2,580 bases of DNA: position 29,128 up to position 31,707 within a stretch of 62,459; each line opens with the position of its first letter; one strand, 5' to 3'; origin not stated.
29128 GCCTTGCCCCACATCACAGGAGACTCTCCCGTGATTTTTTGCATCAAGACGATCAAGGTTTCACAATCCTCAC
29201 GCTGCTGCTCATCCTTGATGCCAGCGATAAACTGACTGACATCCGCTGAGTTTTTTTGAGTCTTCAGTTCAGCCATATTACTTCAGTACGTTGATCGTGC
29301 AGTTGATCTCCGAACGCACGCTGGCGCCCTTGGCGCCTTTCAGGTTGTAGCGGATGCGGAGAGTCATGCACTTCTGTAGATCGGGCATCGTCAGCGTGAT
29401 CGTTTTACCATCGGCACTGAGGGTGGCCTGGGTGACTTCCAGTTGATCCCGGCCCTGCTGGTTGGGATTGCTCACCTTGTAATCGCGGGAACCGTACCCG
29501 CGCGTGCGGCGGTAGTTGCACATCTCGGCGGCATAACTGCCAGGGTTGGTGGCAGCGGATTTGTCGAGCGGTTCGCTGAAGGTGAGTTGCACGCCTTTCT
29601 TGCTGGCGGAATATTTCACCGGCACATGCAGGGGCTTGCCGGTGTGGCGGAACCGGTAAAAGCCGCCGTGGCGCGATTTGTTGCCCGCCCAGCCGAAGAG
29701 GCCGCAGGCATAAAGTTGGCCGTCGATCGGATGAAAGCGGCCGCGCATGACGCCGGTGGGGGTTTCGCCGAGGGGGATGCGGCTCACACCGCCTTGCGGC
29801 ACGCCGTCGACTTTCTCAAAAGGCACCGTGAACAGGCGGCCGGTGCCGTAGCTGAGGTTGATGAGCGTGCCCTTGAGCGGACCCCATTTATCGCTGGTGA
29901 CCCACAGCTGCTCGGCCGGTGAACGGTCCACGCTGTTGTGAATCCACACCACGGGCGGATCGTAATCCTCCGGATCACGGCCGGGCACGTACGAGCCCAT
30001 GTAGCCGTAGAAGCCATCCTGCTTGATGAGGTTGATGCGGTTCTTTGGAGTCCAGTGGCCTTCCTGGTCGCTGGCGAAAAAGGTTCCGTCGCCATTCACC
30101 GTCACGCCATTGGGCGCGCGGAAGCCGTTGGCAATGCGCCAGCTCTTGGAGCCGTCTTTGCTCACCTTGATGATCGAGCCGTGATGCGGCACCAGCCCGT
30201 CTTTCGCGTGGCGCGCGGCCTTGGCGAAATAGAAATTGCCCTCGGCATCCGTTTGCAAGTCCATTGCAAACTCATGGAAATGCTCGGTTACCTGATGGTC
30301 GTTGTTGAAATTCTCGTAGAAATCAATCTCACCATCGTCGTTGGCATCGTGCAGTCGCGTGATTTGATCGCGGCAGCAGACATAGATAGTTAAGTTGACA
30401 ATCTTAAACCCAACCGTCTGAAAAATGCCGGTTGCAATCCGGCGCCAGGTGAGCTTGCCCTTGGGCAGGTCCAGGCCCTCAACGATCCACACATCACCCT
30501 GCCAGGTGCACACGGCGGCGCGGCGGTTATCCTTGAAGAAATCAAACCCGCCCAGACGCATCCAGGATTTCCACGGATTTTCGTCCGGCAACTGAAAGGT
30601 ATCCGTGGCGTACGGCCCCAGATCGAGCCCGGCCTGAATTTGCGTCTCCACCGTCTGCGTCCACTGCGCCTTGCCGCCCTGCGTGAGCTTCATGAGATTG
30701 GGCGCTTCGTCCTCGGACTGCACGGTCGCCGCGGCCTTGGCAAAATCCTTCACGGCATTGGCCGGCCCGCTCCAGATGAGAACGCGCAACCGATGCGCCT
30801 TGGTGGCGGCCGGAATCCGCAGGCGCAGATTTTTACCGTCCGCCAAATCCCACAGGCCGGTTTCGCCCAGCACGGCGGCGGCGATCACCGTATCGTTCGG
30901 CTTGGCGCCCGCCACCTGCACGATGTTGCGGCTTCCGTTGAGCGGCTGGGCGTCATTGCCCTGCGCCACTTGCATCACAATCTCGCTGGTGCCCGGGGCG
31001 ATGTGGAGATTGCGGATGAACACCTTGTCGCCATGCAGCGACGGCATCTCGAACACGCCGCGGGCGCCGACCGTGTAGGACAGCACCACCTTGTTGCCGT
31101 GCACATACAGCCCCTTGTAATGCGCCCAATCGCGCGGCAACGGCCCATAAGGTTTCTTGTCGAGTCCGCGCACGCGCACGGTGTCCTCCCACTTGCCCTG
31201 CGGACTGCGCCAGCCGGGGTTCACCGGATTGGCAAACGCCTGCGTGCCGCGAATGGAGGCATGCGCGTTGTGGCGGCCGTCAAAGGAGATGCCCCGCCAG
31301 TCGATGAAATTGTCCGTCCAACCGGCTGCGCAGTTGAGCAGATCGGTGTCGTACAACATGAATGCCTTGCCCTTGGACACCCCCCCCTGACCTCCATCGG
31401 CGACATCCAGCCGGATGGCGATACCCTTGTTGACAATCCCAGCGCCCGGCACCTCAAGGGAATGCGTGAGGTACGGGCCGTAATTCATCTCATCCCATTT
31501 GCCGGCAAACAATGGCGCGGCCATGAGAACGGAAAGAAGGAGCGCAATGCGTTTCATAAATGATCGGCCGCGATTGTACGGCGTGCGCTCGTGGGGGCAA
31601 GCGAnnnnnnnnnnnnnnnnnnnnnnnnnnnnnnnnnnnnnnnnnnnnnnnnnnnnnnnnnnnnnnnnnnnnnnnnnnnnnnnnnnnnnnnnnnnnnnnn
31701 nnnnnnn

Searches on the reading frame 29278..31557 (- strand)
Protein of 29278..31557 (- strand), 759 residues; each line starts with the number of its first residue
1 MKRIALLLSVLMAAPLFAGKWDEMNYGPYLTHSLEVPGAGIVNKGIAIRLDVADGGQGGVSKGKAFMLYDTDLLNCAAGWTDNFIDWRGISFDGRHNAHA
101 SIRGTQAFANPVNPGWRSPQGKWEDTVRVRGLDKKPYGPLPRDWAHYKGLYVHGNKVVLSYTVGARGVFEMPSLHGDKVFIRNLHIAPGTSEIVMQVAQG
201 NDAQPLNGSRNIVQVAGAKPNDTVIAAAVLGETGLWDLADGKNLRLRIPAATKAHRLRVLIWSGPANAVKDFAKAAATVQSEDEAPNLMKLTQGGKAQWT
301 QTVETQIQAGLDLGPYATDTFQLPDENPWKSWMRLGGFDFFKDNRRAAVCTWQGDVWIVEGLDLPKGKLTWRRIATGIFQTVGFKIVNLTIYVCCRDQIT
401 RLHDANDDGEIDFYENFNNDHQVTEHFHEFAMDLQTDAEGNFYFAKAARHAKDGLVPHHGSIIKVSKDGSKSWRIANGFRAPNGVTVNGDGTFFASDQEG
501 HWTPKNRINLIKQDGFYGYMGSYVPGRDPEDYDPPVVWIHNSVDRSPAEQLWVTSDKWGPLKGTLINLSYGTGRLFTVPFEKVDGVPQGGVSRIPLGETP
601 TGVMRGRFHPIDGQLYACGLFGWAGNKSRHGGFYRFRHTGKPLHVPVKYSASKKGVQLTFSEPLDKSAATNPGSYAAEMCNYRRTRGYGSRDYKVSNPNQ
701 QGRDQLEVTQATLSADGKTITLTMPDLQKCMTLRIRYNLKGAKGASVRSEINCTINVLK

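Call 10: search_protein_families(library=pfam, proteins=[window:29278-31557:-], max_evalue=0.001)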
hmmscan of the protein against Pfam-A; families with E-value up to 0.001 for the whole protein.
window:29278-31557:- (759 aa): 1 family
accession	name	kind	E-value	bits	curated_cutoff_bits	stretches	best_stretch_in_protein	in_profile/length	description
PF20601.3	DUF6797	-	1.5e-31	109.5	24.9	1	67-170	1-96/96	Domain of unknown function (DUF6797)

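Call 67: search_protein_families(library=ncbifam, proteins=[window:29278-31557:-], max_evalue=0.001)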
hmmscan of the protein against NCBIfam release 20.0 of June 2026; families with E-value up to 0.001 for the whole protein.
window:29278-31557:- (759 aa): 3 families
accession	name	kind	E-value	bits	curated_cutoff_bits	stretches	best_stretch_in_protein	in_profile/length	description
NF033206.1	ScyE_fam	subfamily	1.7e-07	31.1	80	1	431-498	255-320/333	ScyD/ScyE family protein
TIGR02604.1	Piru_Ver_Nterm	subfamily_domain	2e-05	24.2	122.2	1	388-500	81-204/367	PVC-type heme-binding CxxCH protein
TIGR03606.1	non_repeat_PQQ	subfamily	0.0001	21.3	434.55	1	442-519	196-267/454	glucose/sorbosone family PQQ-dependent dehydrogenase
